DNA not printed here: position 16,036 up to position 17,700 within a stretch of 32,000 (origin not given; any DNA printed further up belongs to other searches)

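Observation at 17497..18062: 26-bp direct duplication of the rlmD 3' end brackets a 0.5-kb GNAT-only insertion (att-flanked, integrase-less cassette)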

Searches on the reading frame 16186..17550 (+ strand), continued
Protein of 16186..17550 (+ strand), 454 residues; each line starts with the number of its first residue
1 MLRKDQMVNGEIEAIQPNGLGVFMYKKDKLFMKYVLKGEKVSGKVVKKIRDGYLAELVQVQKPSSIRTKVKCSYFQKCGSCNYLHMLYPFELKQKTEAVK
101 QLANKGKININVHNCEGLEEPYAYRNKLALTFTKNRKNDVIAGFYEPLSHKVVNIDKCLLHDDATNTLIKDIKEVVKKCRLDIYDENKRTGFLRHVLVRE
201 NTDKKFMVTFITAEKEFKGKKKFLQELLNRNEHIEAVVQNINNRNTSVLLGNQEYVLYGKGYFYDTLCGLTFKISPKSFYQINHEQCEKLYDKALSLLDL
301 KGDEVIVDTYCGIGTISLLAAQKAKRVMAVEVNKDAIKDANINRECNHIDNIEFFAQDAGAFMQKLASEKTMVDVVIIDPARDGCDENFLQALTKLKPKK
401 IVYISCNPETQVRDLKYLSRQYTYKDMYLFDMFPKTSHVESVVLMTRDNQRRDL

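Call 18: find_encoding_contigs(protein=P0004, flank=6000, max_places=3)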
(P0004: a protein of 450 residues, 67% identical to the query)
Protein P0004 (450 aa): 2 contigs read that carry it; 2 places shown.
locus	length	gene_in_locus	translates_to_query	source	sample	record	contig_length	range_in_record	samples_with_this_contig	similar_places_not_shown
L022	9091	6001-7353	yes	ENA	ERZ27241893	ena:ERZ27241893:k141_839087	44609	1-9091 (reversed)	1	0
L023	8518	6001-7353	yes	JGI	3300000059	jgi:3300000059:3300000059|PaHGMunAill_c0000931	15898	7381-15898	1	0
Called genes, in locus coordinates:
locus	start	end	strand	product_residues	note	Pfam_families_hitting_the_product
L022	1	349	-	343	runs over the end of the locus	PF05343:Peptidase_M42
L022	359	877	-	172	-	PF00156:Pribosyltran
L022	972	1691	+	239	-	PF13353:Fer4_12, PF04055:Radical_SAM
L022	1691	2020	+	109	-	PF00085:Thioredoxin, PF13098:Thioredoxin_2 (weak)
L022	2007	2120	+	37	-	-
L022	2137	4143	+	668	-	PF02901:PFL-like, PF01228:Gly_radical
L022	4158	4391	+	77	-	PF01228:Gly_radical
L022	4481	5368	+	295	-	PF00480:ROK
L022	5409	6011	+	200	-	PF00702:Hydrolase, PF13419:HAD_2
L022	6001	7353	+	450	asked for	PF21579:PabTrmU54_TRAM_dom (weak), PF05958:tRNA_U5-meth_tr, PF02475:TRM5-TYW2_MTfase, PF03602:Cons_hypoth95 (weak), PF05175:MTS (weak), PF09445:Methyltransf_15, PF13649:Methyltransf_25 (weak), PF13847:Methyltransf_31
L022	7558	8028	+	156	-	-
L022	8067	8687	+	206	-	PF19503:DUF6037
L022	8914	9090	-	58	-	?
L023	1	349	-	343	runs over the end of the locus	PF05343:Peptidase_M42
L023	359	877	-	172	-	PF00156:Pribosyltran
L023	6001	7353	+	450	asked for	PF21579:PabTrmU54_TRAM_dom (weak), PF05958:tRNA_U5-meth_tr, PF02475:TRM5-TYW2_MTfase, PF03602:Cons_hypoth95 (weak), PF05175:MTS (weak), PF09445:Methyltransf_15, PF13649:Methyltransf_25 (weak), PF13847:Methyltransf_31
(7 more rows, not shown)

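Call 19: find_encoding_contigs(protein=P0008, flank=6000, max_places=4)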
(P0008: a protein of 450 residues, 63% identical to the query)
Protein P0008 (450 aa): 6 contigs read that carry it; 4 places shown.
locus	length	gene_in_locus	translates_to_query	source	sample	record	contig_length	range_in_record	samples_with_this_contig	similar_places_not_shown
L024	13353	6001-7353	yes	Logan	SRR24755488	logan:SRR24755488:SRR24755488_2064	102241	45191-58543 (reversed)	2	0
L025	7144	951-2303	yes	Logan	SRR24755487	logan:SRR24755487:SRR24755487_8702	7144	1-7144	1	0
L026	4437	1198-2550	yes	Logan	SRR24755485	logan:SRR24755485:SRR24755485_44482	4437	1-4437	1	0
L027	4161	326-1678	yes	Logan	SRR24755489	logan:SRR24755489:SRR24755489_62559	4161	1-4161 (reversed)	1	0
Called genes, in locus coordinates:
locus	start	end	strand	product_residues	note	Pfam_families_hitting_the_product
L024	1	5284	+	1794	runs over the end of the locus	PF00754:F5_F8_type_C, PF22633:F5_F8_type_C_2, PF03372:Exo_endo_phos, PF00754:F5_F8_type_C, PF22633:F5_F8_type_C_2, PF02368:Big_2, PF08124:Lyase_8_N, PF02278:Lyase_8, +4 more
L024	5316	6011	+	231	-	PF00702:Hydrolase, PF13419:HAD_2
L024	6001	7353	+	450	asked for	PF21579:PabTrmU54_TRAM_dom (weak), PF05958:tRNA_U5-meth_tr, PF02475:TRM5-TYW2_MTfase, PF03602:Cons_hypoth95 (weak), PF05175:MTS (weak), PF09445:Methyltransf_15, PF13847:Methyltransf_31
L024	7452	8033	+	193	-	PF02525:Flavodoxin_2, PF03358:FMN_red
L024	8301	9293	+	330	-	PF00356:LacI, PF01381:HTH_3 (faint), PF00532:Peripla_BP_1, PF13407:Peripla_BP_4, PF13377:Peripla_BP_3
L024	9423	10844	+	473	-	PF00367:PTS_EIIB, PF02378:PTS_EIIC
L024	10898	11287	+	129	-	PF00358:PTS_EIIA_1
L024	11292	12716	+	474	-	PF00251:Glyco_hydro_32N, PF08244:Glyco_hydro_32C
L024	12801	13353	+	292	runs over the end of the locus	PF00480:ROK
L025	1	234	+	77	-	?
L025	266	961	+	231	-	PF00702:Hydrolase, PF13419:HAD_2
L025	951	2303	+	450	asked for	PF21579:PabTrmU54_TRAM_dom (weak), PF05958:tRNA_U5-meth_tr, PF02475:TRM5-TYW2_MTfase, PF03602:Cons_hypoth95 (weak), PF05175:MTS (weak), PF09445:Methyltransf_15, PF13847:Methyltransf_31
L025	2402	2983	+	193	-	PF02525:Flavodoxin_2, PF03358:FMN_red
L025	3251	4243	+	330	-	PF00356:LacI, PF01381:HTH_3 (faint), PF00532:Peripla_BP_1, PF13407:Peripla_BP_4, PF13377:Peripla_BP_3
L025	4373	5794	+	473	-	PF00367:PTS_EIIB, PF02378:PTS_EIIC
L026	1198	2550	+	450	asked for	PF21579:PabTrmU54_TRAM_dom (weak), PF05958:tRNA_U5-meth_tr, PF02475:TRM5-TYW2_MTfase, PF03602:Cons_hypoth95 (weak), PF05175:MTS (weak), PF09445:Methyltransf_15, PF13847:Methyltransf_31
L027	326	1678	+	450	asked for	PF21579:PabTrmU54_TRAM_dom (weak), PF05958:tRNA_U5-meth_tr, PF02475:TRM5-TYW2_MTfase, PF03602:Cons_hypoth95 (weak), PF05175:MTS (weak), PF09445:Methyltransf_15, PF13847:Methyltransf_31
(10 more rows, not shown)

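Call 43: find_related_loci(query=window:16186-17550:+, collection=genome_contigs, flank=6000)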
Query window:16186-17550:+ (454 aa) in genome_contigs; peptide patterns used: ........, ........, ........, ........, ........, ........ (x = any residue, [..] = any of these).
73 stretches matched a pattern; 50 encode a relative of the query (tblastn E <= 1e-3); 50 distinct loci.
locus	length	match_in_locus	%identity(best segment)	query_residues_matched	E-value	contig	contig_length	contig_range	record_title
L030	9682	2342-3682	63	1-447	0e+0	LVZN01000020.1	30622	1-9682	Erysipelotrichaceae bacterium MTC7 Contig_27, whole genome shotgun sequence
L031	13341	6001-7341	63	1-447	0e+0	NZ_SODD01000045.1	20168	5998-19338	Breznakia blatticola strain DSM 28867 Ga0244708_145, whole genome shotgun sequence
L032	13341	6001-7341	49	2-447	8e-147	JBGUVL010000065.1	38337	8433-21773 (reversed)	MAG: Breznakia sp. isolate fecal_MAG_461 fecal_MAG_461_contig_0065, whole genome shotgun sequence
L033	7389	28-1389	46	1-451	1e-136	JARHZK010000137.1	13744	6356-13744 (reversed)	MAG: Longicatena sp. isolate cluster1_bin.44 k127_733438, whole genome shotgun sequence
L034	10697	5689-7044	46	1-450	9e-134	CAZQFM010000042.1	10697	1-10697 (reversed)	MAG TPA_asm: uncultured Erysipelotrichaceae bacterium isolate ERP125879_co2_117 genome assembly, contig: NODE_3786_lengt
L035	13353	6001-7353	45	1-447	6e-133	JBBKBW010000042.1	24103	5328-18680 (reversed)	Erysipelotrichaceae bacterium HCN-30851 assembly_contig_42, whole genome shotgun sequence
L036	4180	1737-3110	45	2-451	8e-134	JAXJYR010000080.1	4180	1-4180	MAG: Longicatena sp. isolate DOME_MAG_8078 8078_C0705_k141_111727, whole genome shotgun sequence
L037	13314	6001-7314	48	12-447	8e-131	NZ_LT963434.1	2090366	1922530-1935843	Massilicoli timonensis strain Marseille-P3755, whole genome shotgun sequence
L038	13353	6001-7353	43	1-447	7e-130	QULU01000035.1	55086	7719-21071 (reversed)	Clostridiaceae bacterium OM02-2AC OM02-2AC.Scaf35, whole genome shotgun sequence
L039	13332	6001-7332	44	1-442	1e-127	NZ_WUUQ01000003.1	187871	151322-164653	Copranaerobaculum intestinale strain DONG20-135 Scaffold3_1, whole genome shotgun sequence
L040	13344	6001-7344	44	1-446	1e-127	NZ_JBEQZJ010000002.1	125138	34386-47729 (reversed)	[Eubacterium] hominis strain UGRO018 UGRO018_2, whole genome shotgun sequence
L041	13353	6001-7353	43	1-449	2e-126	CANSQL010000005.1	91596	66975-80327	MAG TPA_asm: uncultured Erysipelotrichaceae bacterium isolate SRR15510233_bin.7_metawrap_v1.3_MAG genome assembly, conti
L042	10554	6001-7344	45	1-447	3e-126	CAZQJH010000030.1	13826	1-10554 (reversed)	MAG TPA_asm: uncultured Erysipelotrichaceae bacterium isolate SRP350583_co1_488 genome assembly, contig: NODE_7578_lengt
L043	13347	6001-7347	43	1-447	2e-125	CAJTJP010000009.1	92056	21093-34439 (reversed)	Erysipelotrichales bacterium isolate A81 genome assembly, contig: MGBC000215.9, whole genome shotgun sequence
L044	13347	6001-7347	43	1-447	4e-125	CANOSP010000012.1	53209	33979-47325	MAG TPA_asm: uncultured Erysipelotrichaceae bacterium isolate SRR15604533_bin.27_metawrap_v1.3_MAG genome assembly, cont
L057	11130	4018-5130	45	70-448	6e-106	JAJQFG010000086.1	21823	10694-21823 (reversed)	MAG: Erysipelotrichaceae bacterium isolate MO.1_4 NODE_216_length_21823_cov_25.260153, whole genome shotgun sequence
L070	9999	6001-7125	51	72-447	2e-112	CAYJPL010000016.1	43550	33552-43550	MAG TPA_asm: uncultured Erysipelotrichales bacterium isolate ERP123703_co5_70 genome assembly, contig: NODE_338_length_4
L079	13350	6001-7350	45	1-447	7e-135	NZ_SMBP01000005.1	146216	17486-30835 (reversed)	Longicatena caecimuris strain DSM 29481 Ga0244710_105, whole genome shotgun sequence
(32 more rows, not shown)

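Call 59: find_related_loci(query=A4, collection=viral_contigs, flank=4000)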
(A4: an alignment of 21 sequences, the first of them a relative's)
Query A4 (454 aa) in viral_contigs; peptide patterns used: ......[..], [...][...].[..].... (x = any residue, [..] = any of these).
159 stretches matched a pattern; 17 encode a relative of the query (tblastn E <= 1e-3); 17 distinct loci.
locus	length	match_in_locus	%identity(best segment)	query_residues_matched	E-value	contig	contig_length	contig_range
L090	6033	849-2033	46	61-450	5e-114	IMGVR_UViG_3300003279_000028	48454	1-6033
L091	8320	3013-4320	42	21-449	7e-113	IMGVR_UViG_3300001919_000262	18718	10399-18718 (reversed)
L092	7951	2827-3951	43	72-447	2e-105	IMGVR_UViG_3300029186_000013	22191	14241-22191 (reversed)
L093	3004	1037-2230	41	49-447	1e-107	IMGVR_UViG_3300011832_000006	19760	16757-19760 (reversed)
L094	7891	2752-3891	42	67-447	3e-103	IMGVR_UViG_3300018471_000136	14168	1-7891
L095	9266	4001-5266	40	33-447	3e-101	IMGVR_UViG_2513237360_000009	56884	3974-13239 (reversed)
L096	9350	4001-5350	35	2-448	3e-100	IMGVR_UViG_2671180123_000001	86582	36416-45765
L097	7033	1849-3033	39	71-447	3e-94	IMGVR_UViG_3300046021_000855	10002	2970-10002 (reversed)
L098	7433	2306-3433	43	71-447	2e-94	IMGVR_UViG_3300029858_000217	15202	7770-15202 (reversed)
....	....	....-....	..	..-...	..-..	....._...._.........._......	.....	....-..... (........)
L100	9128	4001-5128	43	71-447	4e-94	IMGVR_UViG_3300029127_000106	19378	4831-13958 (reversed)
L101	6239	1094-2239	40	72-453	2e-90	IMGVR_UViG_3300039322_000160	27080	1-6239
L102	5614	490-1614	43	72-447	3e-105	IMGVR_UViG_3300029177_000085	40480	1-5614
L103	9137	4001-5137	44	68-447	2e-95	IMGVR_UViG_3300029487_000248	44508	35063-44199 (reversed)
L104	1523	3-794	47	186-447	2e-84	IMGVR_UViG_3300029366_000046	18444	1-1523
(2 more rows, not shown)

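Call 65: search_protein_families(library=padloc, proteins=[L079:7495-10503:+])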
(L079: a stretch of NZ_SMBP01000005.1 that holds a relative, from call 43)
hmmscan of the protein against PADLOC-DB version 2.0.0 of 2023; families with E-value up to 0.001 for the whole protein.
L079:7495-10503:+ (1002 aa): 34 families (the best 25 are shown)
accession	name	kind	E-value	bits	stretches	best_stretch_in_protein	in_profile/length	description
PDLC02702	Orf5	-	5.2e-155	515.3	1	18-559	2-542/543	Orf5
PDLC02693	Orf5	-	2.9e-137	456.9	1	16-558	6-542/543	Orf5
PDLC04157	HEC-06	-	6.4e-62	207.9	1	16-559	20-556/558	-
PDLC04154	HEC-06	-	9.6e-61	204.1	1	14-560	19-566/569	-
PDLC04155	HEC-06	-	8.3e-60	200.8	1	16-560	18-560/562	-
PDLC02687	Orf5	-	4.3e-48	162.4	1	14-541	13-541/543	Orf5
PDLC02700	Orf5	-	4e-47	159.2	1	16-558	9-555/555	Orf5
PDLC02695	Orf5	-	7.2e-40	134.9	3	16-108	17-116/601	Orf5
PDLC02701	Orf5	-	8.3e-36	121.6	3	19-112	20-122/596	Orf5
PDLC02691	Orf5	-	1.5e-31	107.6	1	9-558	11-579/579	Orf5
PDLC02690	Orf5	-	2.3e-23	80.8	1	16-559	7-530/531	Orf5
PDLC02698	Orf5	-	4.5e-22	76.5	2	18-101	19-100/573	Orf5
PDLC03655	mREase_IV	-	1e-21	75.1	2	168-486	204-530/629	Type IV methyl-directed restriction enzyme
PDLC04913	PDC-S11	-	1.2e-21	75.2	1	693-845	213-364/375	-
PDLC02692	Orf5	-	1.9e-21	74.4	1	17-559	6-557/558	Orf5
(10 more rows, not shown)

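Call 66: search_protein_families(library=pfam, proteins=[L095:5286-6623:+, L095:6783-7460:+, L070:7596-8291:+, L070:8295-8915:+, L070:8902-9726:+, L057:5148-5669:+, L057:5754-6530:+, L057:8239-9561:+], max_evalue=0.01)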
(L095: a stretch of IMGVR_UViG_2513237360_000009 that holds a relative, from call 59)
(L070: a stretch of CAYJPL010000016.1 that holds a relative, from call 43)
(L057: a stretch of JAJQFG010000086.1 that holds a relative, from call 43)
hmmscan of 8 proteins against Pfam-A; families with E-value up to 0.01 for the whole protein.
L095:5286-6623:+ (445 aa): 3 families
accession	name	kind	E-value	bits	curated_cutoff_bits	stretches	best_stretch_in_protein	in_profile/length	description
PF00239.26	Resolvase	-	1.3e-26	93.9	23.3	1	48-195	1-143/145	Resolvase, N terminal domain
PF07508.19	Recombinase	-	1.5e-24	86.7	21.1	1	217-324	1-101/102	Recombinase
PF13408.12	Zn_ribbon_recom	-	7.1e-11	42.8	25.3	1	348-400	1-52/58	Recombinase zinc beta ribbon domain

L095:6783-7460:+ (225 aa): 2 families
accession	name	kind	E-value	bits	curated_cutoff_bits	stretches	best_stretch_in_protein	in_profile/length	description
PF13310.11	Virulence_RhuM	-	7.1e-76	255.3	33.7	1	68-224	1-161/252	Virulence protein RhuM family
PF13936.12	HTH_38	-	0.00095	19.3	27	1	36-56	22-42/44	Helix-turn-helix domain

L070:7596-8291:+ (231 aa): 2 families
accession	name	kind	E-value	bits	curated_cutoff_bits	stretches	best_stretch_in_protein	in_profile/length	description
PF07508.19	Recombinase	-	3.6e-20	72.6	21.1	1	113-208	1-102/102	Recombinase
PF00239.26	Resolvase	-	1.5e-16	61.2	23.3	1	1-89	55-143/145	Resolvase, N terminal domain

L070:8295-8915:+ (206 aa): 1 family
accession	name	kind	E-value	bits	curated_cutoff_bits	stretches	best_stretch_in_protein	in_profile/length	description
PF08937.16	ThsB_TIR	-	7.9e-05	23.4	21.2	1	19-88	8-74/100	Thoeris protein ThsB, TIR-like domain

L070:8902-9726:+ (274 aa): 1 family
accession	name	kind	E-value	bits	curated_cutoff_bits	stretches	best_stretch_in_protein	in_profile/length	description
PF20016.6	ThsA_Macro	-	3.6e-44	151.1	25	1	83-260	1-183/183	Thoeris protein ThsA, Macro domain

L057:5148-5669:+ (173 aa): 1 family
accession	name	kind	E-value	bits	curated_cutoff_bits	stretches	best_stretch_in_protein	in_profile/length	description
PF17726.7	DpnI_C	-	0.0089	16.6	23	0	85-125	32-70/70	Dam-replacing HTH domain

L057:5754-6530:+ (258 aa): 0 families

L057:8239-9561:+ (440 aa): 5 families
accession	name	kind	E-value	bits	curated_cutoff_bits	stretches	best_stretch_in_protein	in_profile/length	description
PF03382.20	DUF285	-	7.3e-100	329.5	25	5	198-300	15-114/120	Mycoplasma protein of unknown function, DUF285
PF12799.13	LRR_4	-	5e-06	27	27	0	298-333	2-33/44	Leucine Rich repeats (2 copies)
PF23952.1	LRR_EndoS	-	0.0001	22.9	27.9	0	296-355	55-112/116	Endo-beta-N-acetylglucosaminidase EndoS LRR domain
PF13855.12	LRR_8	-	0.00019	21.6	27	0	298-358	2-58/61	Leucine rich repeat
PF24048.1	LRR_NXF1-5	-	0.00051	20.1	30.5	0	323-358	54-89/142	NXF1/2/3/5 leucine-rich repeat domain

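Call 78: find_encoding_contigs(protein=P0015, flank=6000, max_places=4)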
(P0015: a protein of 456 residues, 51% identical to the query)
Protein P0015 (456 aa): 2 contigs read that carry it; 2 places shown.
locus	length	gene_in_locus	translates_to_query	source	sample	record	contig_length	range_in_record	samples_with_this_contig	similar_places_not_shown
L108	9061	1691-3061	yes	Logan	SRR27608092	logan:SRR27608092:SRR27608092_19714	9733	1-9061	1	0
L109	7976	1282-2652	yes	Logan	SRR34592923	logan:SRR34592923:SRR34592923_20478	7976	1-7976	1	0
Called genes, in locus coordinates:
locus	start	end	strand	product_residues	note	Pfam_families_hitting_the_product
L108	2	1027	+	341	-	?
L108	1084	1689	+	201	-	PF00702:Hydrolase, PF13419:HAD_2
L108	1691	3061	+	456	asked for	PF05958:tRNA_U5-meth_tr, PF02475:TRM5-TYW2_MTfase (weak), PF03602:Cons_hypoth95, PF05175:MTS (weak), PF09445:Methyltransf_15 (weak), PF13649:Methyltransf_25 (weak), PF13847:Methyltransf_31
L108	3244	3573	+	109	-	PF01381:HTH_3, PF12844:HTH_19 (weak), PF13443:HTH_26 (weak)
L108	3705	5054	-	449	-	PF02812:ELFV_dehydrog_N, PF00208:ELFV_dehydrog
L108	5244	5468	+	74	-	PF04023:FeoA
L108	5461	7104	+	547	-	PF01926:MMR_HSR1, PF02421:FeoB_N, PF07670:Gate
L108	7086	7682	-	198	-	-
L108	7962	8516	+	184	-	PF05198:IF3_N, PF00707:IF3_C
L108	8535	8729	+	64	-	PF01632:Ribosomal_L35p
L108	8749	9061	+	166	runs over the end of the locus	PF00453:Ribosomal_L20, PF07498:Rho_N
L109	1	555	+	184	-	?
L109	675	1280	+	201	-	PF00702:Hydrolase, PF13419:HAD_2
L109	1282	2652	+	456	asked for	PF05958:tRNA_U5-meth_tr, PF02475:TRM5-TYW2_MTfase (weak), PF03602:Cons_hypoth95, PF05175:MTS (weak), PF09445:Methyltransf_15 (weak), PF13649:Methyltransf_25 (weak), PF13847:Methyltransf_31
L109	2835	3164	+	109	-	PF01381:HTH_3, PF12844:HTH_19 (weak), PF13443:HTH_26 (weak)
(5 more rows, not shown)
